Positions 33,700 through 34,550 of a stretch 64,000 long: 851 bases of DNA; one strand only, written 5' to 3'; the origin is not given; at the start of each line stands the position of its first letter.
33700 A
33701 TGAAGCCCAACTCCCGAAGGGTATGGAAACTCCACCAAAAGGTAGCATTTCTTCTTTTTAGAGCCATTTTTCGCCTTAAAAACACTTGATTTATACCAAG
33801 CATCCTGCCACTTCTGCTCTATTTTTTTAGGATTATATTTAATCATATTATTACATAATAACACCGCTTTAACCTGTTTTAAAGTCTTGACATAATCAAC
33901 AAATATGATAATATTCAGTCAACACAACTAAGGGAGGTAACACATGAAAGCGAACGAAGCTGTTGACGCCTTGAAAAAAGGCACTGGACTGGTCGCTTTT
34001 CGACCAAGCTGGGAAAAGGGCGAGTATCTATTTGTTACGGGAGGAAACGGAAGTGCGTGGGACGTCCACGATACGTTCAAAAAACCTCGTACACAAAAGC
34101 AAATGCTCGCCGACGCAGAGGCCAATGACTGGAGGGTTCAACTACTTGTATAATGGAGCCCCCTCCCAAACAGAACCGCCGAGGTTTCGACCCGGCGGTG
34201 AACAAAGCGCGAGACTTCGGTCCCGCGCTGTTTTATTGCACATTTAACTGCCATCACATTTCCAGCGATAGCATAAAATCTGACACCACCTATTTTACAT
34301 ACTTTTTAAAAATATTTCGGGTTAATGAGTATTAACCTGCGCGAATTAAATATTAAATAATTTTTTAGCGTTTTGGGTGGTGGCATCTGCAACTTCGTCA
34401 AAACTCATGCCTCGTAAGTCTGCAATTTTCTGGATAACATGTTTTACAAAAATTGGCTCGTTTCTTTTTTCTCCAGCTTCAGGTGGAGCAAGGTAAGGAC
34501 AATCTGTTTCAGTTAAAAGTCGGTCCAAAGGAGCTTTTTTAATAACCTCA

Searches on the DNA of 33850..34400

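Call 86: search_rna_families(source=window, start=33850, end=34400, threshold=evalue, max_evalue=1)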
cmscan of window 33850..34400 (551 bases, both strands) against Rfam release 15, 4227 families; matches with E-value up to 1: 2.
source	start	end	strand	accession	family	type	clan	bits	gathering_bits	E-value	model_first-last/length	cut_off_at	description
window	34015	34114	-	RF00948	mir-996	Gene; miRNA;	CL00095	23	40.3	0.025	1-70/70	no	mir-996 microRNA precursor family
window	34204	34238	-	RF02503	Atu_C9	Gene; sRNA;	-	12.1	40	0.62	156-192/192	no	Rhizobiales sRNA Atu_C9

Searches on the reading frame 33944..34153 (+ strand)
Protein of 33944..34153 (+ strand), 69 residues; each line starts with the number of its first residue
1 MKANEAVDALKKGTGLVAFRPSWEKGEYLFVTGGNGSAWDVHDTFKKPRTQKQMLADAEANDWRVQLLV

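Call 17: search_protein_families(library=pfam, proteins=[window:33944-34153:+], max_evalue=1)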
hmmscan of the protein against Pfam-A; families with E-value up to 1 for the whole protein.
window:33944-34153:+ (69 aa): 1 family
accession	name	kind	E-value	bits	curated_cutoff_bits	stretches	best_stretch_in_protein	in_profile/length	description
PF11195.14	Tad2-like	-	0.0013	19.6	25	1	1-43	1-40/73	Thoeris anti-defense 2-like domain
